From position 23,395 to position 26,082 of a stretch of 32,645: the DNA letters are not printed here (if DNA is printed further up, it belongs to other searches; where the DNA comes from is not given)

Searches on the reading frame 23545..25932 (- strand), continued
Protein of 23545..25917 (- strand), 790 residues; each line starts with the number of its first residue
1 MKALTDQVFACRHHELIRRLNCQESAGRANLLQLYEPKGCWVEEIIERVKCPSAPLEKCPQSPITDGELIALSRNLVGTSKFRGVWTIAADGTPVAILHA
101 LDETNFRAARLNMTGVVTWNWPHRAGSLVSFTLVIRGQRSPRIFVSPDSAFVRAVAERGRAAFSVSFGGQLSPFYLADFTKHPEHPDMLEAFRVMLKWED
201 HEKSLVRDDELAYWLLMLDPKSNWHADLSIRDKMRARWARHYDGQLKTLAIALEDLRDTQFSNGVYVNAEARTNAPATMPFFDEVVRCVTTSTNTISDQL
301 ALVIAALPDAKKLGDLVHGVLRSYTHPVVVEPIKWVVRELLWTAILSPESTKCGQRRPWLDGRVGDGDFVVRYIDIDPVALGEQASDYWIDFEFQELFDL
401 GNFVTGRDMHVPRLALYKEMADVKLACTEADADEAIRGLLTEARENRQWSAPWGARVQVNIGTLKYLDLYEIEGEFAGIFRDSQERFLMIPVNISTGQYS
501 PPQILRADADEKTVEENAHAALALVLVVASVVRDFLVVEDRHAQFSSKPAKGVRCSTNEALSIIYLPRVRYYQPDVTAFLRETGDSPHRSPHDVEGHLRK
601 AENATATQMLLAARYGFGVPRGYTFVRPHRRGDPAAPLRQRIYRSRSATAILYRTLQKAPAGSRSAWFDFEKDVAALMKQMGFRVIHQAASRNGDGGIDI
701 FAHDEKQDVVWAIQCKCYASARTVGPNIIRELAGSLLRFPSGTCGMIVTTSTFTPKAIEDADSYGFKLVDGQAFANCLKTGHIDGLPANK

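Call 51: fold_search(model_id=the predicted structure, library=pdb)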
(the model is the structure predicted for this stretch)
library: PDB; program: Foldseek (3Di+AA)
matches with E <= 10: 523; with E <= 0.001: 6
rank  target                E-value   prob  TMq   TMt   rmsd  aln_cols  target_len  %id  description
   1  4f0p_A                1.8e-06  1.00  0.13  0.21  10.1       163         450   23  MspJI Restriction Endonuclease - P31 Form (released 2012-08-08)
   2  4f0q_D                2.6e-06  1.00  0.13  0.21  17.4       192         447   21  MspJI Restriction Endonuclease - P21 Form (released 2012-08-08)
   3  4f0p_B                3.3e-06  1.00  0.13  0.21   9.3       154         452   23  MspJI Restriction Endonuclease - P31 Form (released 2012-08-08)
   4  4f0p_C                3.5e-05  1.00  0.13  0.20  10.0       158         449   24  MspJI Restriction Endonuclease - P31 Form (released 2012-08-08)
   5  1y88                  2.3e-04  1.00  0.13  0.48   2.8       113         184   21  Crystal Structure of Protein of Unknown Function AF1548 (released 2004-12-21)
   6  4oc8_A                2.9e-04  1.00  0.13  0.24  18.2       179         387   21  DNA modification-dependent restriction endonuclease AspBHI (released 2014-03-19)
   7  2vld_A                2.0e-03  1.00  0.12  0.35   6.3       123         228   15  crystal structure of a repair endonuclease from Pyrococcus abyssi (released 2009-05-19)
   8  2vld_B                2.5e-03  1.00  0.12  0.36   6.8       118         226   15  crystal structure of a repair endonuclease from Pyrococcus abyssi (released 2009-05-19)
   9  5gke_A                6.9e-03  1.00  0.11  0.33   3.2       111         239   17  Structure of EndoMS-dsDNA1 complex (released 2016-11-02)
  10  5gkj_B                9.6e-03  1.00  0.12  0.37   5.9       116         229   16  Structure of EndoMS in apo form (released 2016-11-02)
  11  8z4i_B                1.5e-02  1.00  0.10  0.19   3.5        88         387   12  crystal structure of Cdn1 in complex with cA3 (released 2026-02-04)
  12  2b5u_A                2.0e-02  0.06  0.05  0.08  36.0       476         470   10  Crystal Structure Of Colicin E3 V206C Mutant In Complex With Its Immunity Protein (released 2006-11-07)
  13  9u49_A                3.5e-02  1.00  0.12  0.21   5.0       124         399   10  crystal structure of Cdn1 in complex with cA4 (released 2026-02-04)
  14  8z4i_A                4.1e-02  1.00  0.10  0.18   3.7        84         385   12  crystal structure of Cdn1 in complex with cA3 (released 2026-02-04)
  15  1xmx                  4.3e-02  1.00  0.11  0.20   6.4       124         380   14  Crystal structure of protein VC1899 from Vibrio cholerae (released 2004-11-16)
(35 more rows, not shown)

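Call 52: search_protein_families(library=pfam, proteins=[P0009, P0011, P0144, P0149, P0152, window:23545-25794:-], max_evalue=5)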
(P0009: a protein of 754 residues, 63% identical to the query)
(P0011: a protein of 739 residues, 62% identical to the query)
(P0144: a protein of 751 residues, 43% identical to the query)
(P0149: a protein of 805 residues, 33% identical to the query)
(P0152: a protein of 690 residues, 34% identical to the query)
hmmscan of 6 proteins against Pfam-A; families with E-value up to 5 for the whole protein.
P0009 (754 aa): 4 families
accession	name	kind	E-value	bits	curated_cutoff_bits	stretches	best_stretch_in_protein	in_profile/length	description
PF04471.18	Mrr_cat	-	8.4e-23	81.1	21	1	629-738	6-113/115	Restriction endonuclease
PF13156.12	Mrr_cat_2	-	3.8e-09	36.9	22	1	653-722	25-94/127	Restriction endonuclease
PF10356.15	RRG7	-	2.3e-06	27.6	22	1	669-728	83-145/185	Required for respiratory growth protein 7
PF22722.2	NA-iREase1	-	4.5e-06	27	27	1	632-725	1-90/106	NACHT-associated inactive Restriction Endonuclease 1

P0011 (739 aa): 4 families
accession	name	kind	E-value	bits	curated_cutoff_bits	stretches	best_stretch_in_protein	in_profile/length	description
PF04471.18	Mrr_cat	-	6.6e-23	81.5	21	1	625-736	6-115/115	Restriction endonuclease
PF13156.12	Mrr_cat_2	-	4.4e-10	40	22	1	649-722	25-98/127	Restriction endonuclease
PF22722.2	NA-iREase1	-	1e-05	25.9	27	1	648-721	19-90/106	NACHT-associated inactive Restriction Endonuclease 1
PF10356.15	RRG7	-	0.00011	22.1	22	1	670-727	88-148/185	Required for respiratory growth protein 7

P0144 (751 aa): 4 families
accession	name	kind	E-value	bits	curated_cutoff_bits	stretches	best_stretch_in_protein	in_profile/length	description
PF04471.18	Mrr_cat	-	5.5e-23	81.7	21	1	637-747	6-114/115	Restriction endonuclease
PF13156.12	Mrr_cat_2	-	5.7e-09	36.4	22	1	659-737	23-101/127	Restriction endonuclease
PF10356.15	RRG7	-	2.4e-06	27.6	22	1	673-734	79-143/185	Required for respiratory growth protein 7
PF22722.2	NA-iREase1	-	2.9e-06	27.7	27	1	659-748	18-105/106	NACHT-associated inactive Restriction Endonuclease 1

P0149 (805 aa): 3 families
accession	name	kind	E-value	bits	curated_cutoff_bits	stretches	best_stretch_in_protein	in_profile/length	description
PF04471.18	Mrr_cat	-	2.9e-19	69.7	21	1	687-801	6-115/115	Restriction endonuclease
PF13156.12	Mrr_cat_2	-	0.0042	17.4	22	1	713-783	27-94/127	Restriction endonuclease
PF22722.2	NA-iREase1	-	0.022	15.2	27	1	690-786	1-90/106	NACHT-associated inactive Restriction Endonuclease 1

P0152 (690 aa): 3 families
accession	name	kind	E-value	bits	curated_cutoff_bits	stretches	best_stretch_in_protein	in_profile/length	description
PF04471.18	Mrr_cat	-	1.4e-21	77.2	21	1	574-689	5-115/115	Restriction endonuclease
PF13156.12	Mrr_cat_2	-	1.1e-05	25.8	22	1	600-688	26-110/127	Restriction endonuclease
PF10356.15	RRG7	-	0.0042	17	22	1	619-670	88-138/185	Required for respiratory growth protein 7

window:23545-25794:- (749 aa): 5 families
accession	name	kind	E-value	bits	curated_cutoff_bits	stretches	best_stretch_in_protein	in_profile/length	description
PF04471.18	Mrr_cat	-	3.6e-22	79.1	21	1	625-736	5-114/115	Restriction endonuclease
PF13156.12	Mrr_cat_2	-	5.6e-09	36.4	22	1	650-718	25-93/127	Restriction endonuclease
PF10356.15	RRG7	-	2.7e-05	24.1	22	1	666-719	83-139/185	Required for respiratory growth protein 7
PF01870.24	Hjc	-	0.022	15.1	21.1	1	629-698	2-67/93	Archaeal holliday junction resolvase (hjc)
PF18741.7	MTES_1575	-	0.057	13.9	38.2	1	629-676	1-46/96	REase_MTES_1575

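Call 54: search_protein_families(library=pfam, proteins=[L093:847-1569:+, L093:3999-4745:+, L097:664-2385:+, L096:23-1234:+, L100:2556-3353:+, L100:3337-6861:+, L106:10300-10812:+, L106:10872-13592:+, L105:10593-11537:+, L104:832-3114:-], max_evalue=0.001)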
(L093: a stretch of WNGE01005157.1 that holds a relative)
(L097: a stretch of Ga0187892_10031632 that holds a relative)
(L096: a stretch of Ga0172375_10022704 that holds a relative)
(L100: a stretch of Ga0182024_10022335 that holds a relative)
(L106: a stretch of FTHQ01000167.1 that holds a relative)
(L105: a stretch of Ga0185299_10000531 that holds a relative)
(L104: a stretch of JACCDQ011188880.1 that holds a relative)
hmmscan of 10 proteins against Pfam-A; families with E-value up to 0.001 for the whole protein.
L093:847-1569:+ (240 aa): 0 families

L093:3999-4745:+ (248 aa): 0 families

L097:664-2385:+ (573 aa): 9 families
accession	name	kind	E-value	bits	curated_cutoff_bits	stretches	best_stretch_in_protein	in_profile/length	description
PF13087.12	AAA_12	-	5.7e-25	88.5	27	1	346-541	4-194/195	AAA domain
PF13086.12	AAA_11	-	1.2e-12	48.6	27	1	276-331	192-250/257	AAA domain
PF13604.12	AAA_30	-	3.9e-11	43.5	27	1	183-338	17-135/191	AAA domain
PF01443.25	Viral_helicase1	-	7.7e-09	36.1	21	1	295-338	59-104/228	Viral superfamily 1 RNA helicase core domain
PF13245.12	AAA_19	-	2e-07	31.7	25.1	1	179-331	6-129/134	AAA domain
PF09848.15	SLFN-g3_helicase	-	1.7e-05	24.7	24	1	185-319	2-114/354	Schlafen group 3, DNA/RNA helicase domain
PF05127.21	NAT10_TcmA_helicase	-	8e-05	23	22.7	1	189-324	2-118/176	RNA cytidine acetyltransferase NAT10/TcmA, helicase domain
PF13538.12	UvrD_C_2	-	0.0004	20.6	27.4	0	483-538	2-52/52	UvrD-like helicase C-terminal domain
PF03308.22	MeaB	-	0.00058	19.4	23.1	0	185-220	34-69/273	Methylmalonyl Co-A mutase-associated GTPase MeaB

L096:23-1234:+ (403 aa): 5 families
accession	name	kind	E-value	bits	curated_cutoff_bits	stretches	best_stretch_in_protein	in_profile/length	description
PF01580.24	FtsK_SpoIIIE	-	1.9e-68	230.6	24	1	40-240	2-221/221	FtsK/SpoIIIE family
PF09397.16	FtsK_gamma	-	6.7e-28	96.6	30.6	1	340-400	2-62/63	Ftsk gamma domain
PF17854.6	FtsK_alpha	-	1.1e-08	35.6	22.9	1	2-32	71-101/101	FtsK alpha domain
PF20703.3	nSTAND1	-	0.0003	21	27.1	1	64-235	21-159/379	Novel STAND NTPase 1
PF12846.13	AAA_10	-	0.00069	19.2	27.5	0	75-128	20-69/362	AAA-like domain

L100:2556-3353:+ (265 aa): 1 family
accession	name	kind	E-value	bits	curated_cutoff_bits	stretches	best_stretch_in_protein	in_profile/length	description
PF08878.16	HamA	-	3.4e-12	47.1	25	1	64-195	27-155/230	HamA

L100:3337-6861:+ (1174 aa): 3 families
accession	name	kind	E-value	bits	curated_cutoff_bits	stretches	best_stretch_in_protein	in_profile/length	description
PF00270.35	DEAD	-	2.2e-23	83.2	26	1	314-474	4-161/167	DEAD/DEAH box helicase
PF04851.21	ResIII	-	7.8e-08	32.8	22.5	1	311-441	5-139/164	Type III restriction enzyme, res subunit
PF00271.37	Helicase_C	-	4.4e-07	30.6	23.5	1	629-702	40-109/110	Helicase conserved C-terminal domain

L106:10300-10812:+ (170 aa): 0 families

L106:10872-13592:+ (906 aa): 2 families
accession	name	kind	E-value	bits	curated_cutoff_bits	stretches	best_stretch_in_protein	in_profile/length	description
PF13432.12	TPR_16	-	1.7e-08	35.2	32.7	1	581-644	2-65/65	Tetratricopeptide repeat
PF14559.12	TPR_19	-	3.3e-06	27.8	25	1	586-637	1-52/68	Tetratricopeptide repeat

L105:10593-11537:+ (314 aa): 0 families

L104:832-3114:- (760 aa): 1 family
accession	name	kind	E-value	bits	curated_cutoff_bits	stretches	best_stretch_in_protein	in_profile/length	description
PF09994.14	T6SS_Tle1-like_cat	-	1.4e-10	41.5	27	1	40-163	2-128/287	T6SS, Phospholipase effector Tle1-like, catalytic domain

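Call 70: find_encoding_contigs(protein=P0002, flank=8000, max_places=2)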
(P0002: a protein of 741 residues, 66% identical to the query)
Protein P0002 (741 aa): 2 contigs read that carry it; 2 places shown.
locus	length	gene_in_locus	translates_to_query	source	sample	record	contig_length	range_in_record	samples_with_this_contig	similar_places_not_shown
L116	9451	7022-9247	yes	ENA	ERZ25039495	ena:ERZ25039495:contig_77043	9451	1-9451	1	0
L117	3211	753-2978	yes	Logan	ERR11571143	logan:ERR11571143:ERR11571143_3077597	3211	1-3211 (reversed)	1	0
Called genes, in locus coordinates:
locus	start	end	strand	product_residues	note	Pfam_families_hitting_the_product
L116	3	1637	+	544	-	?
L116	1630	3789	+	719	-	PF13328:HD_4, PF04607:RelA_SpoT, PF02824:TGS, PF19296:RelA_AH, PF28438:RelA_RIS, PF13291:ACT_4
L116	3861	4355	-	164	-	-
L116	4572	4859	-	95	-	-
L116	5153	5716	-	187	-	-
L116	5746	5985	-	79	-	-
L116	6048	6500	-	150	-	-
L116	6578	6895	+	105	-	PF14384:BrnA_antitoxin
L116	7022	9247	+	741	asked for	PF04471:Mrr_cat, PF13156:Mrr_cat_2, PF10356:RRG7 (weak)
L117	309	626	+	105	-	PF14384:BrnA_antitoxin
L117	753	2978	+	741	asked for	PF04471:Mrr_cat, PF13156:Mrr_cat_2, PF10356:RRG7 (weak)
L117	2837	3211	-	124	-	?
